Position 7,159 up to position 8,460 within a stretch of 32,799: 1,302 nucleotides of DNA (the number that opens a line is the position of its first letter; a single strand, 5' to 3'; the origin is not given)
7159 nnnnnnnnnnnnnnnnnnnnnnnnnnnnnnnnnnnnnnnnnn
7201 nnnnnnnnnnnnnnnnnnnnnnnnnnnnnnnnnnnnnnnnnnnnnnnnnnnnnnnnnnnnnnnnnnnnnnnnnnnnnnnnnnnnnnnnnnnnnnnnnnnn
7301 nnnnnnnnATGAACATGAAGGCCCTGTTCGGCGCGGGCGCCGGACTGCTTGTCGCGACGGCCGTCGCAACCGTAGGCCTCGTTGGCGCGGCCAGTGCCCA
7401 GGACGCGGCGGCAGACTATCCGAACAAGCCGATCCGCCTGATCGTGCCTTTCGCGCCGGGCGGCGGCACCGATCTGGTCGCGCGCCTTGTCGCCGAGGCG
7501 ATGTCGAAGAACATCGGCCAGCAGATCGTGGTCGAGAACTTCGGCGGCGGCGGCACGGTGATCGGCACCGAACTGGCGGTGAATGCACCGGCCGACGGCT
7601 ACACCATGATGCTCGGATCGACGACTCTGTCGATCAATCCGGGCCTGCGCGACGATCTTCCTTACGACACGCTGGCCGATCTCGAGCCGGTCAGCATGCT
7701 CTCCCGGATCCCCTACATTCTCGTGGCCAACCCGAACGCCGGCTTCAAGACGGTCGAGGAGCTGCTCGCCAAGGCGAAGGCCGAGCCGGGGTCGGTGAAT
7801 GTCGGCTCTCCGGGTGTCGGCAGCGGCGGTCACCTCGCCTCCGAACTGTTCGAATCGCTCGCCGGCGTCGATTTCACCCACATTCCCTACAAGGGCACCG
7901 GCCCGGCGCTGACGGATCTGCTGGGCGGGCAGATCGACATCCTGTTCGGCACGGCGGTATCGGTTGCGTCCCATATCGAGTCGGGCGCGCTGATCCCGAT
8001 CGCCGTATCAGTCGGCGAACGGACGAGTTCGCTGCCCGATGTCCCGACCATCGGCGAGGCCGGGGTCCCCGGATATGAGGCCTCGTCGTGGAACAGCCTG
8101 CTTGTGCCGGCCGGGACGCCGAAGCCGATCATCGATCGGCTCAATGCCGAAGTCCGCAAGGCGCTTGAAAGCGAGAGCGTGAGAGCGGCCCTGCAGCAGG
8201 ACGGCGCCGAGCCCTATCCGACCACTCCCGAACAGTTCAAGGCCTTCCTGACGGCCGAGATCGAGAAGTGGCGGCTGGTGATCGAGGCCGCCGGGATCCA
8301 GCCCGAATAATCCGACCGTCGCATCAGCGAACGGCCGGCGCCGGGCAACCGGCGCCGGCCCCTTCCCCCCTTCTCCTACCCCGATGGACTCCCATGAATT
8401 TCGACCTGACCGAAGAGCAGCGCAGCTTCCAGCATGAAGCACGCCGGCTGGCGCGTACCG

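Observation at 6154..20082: Twelve-gene translationally coupled operon with a split TTT transporter bracketing PrpD x3, CoA-transferase x2, ACAD, crotonase and PrpF: candidate undescribed carboxylate pathway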

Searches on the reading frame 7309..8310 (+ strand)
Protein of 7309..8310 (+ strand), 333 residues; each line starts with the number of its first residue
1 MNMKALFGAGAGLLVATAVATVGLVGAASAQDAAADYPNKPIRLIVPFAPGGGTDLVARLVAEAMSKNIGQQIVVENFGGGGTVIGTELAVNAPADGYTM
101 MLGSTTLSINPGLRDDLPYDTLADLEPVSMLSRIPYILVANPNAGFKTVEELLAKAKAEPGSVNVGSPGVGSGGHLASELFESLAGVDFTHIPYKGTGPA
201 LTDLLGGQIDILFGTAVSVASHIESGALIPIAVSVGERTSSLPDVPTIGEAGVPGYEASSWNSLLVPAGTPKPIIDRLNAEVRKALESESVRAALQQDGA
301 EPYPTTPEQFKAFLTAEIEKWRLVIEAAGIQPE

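Call 7: search_protein_families(library=pfam, proteins=[window:7309-8310:+])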
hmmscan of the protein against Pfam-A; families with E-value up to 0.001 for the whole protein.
window:7309-8310:+ (333 aa): 1 family
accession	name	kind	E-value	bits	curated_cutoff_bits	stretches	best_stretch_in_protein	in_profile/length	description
PF03401.19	TctC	-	9.2e-67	225.9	27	1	57-329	1-273/274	Tripartite tricarboxylate transporter family receptor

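Call 11: search_protein_families(library=ncbifam, proteins=[window:7309-8310:+], max_evalue=1e-10)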
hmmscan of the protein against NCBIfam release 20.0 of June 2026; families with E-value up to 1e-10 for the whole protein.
window:7309-8310:+ (333 aa): 0 families
